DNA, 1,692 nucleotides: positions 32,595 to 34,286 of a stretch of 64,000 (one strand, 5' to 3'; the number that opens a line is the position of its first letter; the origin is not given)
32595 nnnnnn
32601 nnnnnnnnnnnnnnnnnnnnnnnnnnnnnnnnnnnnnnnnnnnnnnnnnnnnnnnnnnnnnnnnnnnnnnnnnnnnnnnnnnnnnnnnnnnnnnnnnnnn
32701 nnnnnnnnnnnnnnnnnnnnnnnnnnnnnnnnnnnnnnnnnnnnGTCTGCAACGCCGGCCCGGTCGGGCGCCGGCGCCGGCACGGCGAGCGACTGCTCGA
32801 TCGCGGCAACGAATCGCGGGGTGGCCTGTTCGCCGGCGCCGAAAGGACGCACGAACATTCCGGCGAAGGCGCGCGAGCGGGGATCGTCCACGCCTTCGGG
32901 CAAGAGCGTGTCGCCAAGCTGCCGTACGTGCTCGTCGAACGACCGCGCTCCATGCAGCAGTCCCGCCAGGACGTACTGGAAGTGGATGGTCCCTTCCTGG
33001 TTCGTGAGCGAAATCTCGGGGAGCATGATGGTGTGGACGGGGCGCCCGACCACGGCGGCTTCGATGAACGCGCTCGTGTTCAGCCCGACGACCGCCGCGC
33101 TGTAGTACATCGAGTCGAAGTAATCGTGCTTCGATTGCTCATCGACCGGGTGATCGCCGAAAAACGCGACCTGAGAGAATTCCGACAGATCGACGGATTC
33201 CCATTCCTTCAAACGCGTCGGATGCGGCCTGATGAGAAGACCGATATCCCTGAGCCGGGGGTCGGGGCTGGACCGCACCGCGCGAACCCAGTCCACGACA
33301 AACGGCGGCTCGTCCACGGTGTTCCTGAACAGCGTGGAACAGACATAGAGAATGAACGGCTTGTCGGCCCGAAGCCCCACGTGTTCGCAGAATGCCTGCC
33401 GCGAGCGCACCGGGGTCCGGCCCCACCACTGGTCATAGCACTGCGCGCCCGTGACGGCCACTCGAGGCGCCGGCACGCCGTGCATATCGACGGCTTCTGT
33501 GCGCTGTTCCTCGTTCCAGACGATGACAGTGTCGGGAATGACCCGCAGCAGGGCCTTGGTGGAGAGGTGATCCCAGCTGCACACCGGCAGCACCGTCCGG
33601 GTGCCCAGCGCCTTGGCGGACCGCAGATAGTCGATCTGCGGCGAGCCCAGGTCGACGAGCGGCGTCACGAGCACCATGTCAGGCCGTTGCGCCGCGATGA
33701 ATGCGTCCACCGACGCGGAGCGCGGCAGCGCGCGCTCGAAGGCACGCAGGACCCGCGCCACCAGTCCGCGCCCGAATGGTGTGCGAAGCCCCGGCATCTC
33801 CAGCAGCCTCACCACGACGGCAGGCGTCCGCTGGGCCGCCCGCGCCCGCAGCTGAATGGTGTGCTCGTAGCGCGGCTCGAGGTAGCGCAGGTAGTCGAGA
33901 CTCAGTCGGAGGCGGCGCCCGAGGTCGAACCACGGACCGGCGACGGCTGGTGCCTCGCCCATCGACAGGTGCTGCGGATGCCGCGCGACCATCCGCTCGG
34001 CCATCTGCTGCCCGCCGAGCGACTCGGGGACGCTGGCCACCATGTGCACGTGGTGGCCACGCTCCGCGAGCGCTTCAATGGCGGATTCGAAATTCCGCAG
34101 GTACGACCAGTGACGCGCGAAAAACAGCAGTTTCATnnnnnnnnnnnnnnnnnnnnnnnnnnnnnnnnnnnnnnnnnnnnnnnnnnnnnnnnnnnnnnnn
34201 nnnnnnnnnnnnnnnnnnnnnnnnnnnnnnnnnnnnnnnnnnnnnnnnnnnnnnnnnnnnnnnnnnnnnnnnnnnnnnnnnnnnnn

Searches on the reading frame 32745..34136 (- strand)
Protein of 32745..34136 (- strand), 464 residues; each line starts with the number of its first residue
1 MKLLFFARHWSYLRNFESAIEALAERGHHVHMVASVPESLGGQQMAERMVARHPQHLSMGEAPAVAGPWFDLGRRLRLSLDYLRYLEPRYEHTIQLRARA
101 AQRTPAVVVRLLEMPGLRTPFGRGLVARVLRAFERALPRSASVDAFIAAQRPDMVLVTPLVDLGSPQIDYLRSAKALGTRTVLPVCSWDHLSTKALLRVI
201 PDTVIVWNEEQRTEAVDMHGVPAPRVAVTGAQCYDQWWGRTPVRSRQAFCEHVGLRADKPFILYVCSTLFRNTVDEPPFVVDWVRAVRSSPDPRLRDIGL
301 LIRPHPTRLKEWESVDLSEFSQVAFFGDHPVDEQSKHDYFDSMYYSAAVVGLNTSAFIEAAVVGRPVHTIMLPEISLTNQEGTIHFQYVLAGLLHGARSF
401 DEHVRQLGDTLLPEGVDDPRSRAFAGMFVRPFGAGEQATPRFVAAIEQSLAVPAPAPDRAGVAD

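Call 45: search_protein_families(library=ncbifam, proteins=[window:32745-34136:-], max_evalue=0.1)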
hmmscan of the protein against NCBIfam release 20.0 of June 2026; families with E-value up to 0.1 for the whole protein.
window:32745-34136:- (464 aa): 1 family
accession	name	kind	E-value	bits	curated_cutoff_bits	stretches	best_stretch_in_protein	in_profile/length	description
NF046086.1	BFO_1060_trans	domain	9.5e-07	28.3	200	1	200-273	104-175/365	BFO_1060 family glycosyltransferase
